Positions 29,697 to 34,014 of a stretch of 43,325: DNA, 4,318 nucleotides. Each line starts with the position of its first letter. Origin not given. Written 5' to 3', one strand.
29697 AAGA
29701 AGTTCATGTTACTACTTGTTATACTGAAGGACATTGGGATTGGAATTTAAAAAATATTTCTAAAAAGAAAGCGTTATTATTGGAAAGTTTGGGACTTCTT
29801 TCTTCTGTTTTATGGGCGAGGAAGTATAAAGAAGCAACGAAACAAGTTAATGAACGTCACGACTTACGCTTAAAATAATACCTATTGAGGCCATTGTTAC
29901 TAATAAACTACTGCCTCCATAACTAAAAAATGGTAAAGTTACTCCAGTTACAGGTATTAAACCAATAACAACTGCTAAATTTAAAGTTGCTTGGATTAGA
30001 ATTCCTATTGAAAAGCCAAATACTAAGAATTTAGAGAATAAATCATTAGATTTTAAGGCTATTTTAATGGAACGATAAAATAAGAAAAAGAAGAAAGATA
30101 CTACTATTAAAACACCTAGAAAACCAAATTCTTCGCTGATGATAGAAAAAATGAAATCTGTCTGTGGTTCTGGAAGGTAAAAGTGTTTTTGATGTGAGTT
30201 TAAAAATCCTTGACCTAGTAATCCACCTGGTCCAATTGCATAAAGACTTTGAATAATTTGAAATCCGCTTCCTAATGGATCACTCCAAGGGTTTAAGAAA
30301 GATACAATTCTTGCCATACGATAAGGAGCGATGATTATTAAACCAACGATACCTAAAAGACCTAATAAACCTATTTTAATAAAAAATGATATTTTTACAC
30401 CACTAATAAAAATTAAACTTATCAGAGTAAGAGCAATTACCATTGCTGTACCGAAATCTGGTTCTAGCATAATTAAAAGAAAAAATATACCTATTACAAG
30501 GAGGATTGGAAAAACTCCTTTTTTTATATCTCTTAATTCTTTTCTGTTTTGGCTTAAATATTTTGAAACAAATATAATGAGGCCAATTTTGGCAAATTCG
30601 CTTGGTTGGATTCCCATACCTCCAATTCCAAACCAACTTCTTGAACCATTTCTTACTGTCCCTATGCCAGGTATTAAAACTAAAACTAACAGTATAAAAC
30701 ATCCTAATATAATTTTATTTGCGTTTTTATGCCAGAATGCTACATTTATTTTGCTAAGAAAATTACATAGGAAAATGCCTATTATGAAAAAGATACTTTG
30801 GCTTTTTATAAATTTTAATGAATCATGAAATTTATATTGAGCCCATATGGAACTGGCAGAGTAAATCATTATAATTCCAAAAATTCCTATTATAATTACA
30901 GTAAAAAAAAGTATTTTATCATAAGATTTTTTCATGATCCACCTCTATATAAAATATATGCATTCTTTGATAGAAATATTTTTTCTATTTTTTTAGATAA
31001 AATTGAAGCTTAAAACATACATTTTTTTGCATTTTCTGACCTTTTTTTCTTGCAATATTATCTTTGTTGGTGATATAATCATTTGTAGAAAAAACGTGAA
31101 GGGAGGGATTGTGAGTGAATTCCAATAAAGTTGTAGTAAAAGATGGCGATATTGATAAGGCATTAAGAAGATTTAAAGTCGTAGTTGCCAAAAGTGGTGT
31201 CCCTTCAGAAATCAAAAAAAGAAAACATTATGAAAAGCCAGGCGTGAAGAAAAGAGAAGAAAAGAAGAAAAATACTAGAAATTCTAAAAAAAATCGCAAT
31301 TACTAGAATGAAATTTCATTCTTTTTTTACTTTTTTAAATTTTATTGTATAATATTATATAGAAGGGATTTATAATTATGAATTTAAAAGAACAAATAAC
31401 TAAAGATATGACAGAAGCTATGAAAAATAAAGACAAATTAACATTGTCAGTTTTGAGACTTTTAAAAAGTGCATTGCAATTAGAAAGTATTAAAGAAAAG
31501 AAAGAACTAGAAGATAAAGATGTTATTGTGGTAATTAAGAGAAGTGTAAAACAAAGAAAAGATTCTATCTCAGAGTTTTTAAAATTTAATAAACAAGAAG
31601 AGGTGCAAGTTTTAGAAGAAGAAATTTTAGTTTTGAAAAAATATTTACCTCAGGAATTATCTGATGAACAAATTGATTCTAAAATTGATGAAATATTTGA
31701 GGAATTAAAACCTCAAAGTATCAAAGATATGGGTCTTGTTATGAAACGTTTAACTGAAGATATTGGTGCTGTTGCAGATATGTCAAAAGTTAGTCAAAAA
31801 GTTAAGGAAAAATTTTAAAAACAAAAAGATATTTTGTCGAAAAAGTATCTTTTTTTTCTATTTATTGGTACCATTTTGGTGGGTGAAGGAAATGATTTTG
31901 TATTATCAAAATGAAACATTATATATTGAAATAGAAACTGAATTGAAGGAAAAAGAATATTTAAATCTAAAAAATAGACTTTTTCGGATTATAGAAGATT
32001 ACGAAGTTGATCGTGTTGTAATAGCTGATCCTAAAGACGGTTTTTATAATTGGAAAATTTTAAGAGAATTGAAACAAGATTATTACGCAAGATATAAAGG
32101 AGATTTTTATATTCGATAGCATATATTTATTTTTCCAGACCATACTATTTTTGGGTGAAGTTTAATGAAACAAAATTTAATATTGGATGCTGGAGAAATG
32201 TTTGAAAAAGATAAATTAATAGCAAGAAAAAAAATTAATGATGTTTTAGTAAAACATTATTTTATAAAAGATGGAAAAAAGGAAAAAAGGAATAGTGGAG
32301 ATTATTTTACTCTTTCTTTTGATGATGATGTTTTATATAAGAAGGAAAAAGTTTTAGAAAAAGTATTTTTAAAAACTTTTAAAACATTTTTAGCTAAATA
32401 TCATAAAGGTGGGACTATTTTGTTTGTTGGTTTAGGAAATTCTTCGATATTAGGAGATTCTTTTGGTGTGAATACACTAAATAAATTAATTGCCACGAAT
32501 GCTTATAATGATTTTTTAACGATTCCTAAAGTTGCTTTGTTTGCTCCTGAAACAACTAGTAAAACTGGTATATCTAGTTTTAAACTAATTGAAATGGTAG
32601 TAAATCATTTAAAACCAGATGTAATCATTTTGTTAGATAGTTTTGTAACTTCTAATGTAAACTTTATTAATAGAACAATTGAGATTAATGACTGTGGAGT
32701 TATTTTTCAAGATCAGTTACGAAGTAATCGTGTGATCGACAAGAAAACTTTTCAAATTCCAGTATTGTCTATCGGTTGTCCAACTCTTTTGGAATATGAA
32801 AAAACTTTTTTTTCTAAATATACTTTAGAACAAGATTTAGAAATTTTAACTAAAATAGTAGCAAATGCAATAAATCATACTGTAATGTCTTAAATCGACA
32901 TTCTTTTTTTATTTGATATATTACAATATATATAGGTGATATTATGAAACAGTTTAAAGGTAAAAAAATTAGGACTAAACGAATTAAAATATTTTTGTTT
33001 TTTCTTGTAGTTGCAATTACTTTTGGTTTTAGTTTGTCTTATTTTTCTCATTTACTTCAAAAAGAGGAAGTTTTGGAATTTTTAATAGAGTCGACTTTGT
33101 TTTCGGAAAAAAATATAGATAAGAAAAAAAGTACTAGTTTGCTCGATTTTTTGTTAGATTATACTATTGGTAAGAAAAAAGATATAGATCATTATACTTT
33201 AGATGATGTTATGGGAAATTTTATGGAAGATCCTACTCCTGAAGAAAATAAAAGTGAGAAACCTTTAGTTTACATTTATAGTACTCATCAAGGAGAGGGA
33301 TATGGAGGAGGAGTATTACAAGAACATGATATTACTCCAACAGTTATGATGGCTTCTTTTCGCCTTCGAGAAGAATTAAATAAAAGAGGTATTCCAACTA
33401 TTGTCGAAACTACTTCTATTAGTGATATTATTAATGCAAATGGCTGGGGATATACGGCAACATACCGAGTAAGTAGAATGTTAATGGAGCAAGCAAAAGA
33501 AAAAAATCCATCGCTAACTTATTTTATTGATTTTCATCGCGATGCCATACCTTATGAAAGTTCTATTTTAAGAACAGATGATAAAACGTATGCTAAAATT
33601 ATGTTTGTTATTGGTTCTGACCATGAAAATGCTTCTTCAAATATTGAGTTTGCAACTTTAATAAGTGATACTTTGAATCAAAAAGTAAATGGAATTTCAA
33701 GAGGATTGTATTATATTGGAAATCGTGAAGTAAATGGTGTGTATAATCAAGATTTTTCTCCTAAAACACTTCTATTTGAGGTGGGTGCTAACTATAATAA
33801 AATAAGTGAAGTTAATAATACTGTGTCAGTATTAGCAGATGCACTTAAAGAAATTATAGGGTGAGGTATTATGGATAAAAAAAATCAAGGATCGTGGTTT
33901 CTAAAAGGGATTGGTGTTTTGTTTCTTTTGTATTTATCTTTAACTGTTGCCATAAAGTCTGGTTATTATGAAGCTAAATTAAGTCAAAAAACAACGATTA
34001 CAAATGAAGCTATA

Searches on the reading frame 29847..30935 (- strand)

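Call 8: search_protein_families(library=pfam, proteins=[window:29847-30935:-])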
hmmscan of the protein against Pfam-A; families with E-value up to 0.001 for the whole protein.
window:29847-30935:- (362 aa): 1 family
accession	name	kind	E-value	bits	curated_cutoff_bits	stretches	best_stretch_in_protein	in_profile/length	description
PF01098.24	FTSW_RODA_SPOVE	-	6.9e-117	390.8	26.4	1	8-360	3-353/356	Cell cycle protein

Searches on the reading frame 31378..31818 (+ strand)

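Call 61: search_protein_families(library=pfam, proteins=[window:31378-31818:+])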
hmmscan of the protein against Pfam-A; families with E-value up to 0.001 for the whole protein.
window:31378-31818:+ (146 aa): 1 family
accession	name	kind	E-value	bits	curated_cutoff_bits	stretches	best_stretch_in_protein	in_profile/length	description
PF09424.15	YqeY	-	1.9e-41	141.9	27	1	4-145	1-142/143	Yqey-like protein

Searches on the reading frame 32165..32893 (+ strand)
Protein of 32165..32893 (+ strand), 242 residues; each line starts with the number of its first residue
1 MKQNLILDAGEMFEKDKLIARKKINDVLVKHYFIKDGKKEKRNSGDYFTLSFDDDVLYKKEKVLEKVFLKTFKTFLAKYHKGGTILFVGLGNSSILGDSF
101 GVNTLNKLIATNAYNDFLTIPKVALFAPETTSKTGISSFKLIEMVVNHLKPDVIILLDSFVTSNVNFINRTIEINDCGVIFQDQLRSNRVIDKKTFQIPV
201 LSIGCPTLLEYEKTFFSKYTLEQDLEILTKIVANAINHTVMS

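Call 62: search_protein_families(library=pfam, proteins=[window:32165-32893:+])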
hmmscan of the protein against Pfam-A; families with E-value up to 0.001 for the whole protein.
window:32165-32893:+ (242 aa): 1 family
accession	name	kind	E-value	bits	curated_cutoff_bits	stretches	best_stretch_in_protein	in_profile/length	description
PF03418.19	Peptidase_A25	-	3.2e-21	76.1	27.8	1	20-209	27-229/353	Germination protease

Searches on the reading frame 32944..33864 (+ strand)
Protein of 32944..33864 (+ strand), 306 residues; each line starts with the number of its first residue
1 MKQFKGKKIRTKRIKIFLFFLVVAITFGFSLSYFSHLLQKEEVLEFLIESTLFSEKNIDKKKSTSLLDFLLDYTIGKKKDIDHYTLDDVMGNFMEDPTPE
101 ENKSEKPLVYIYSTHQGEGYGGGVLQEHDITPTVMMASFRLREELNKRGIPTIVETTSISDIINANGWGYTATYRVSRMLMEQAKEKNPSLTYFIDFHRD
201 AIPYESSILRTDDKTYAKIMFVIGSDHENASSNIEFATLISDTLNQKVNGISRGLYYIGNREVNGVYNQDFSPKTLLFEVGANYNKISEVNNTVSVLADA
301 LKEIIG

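Call 62: search_protein_families(library=pfam, proteins=[window:32944-33864:+])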
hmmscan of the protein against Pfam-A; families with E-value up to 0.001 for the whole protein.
window:32944-33864:+ (306 aa): 1 family
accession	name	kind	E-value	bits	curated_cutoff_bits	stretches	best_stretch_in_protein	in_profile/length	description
PF07454.18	SpoIIP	-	6.2e-50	170.7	24.4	1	83-301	74-268/269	Stage II sporulation protein P (SpoIIP)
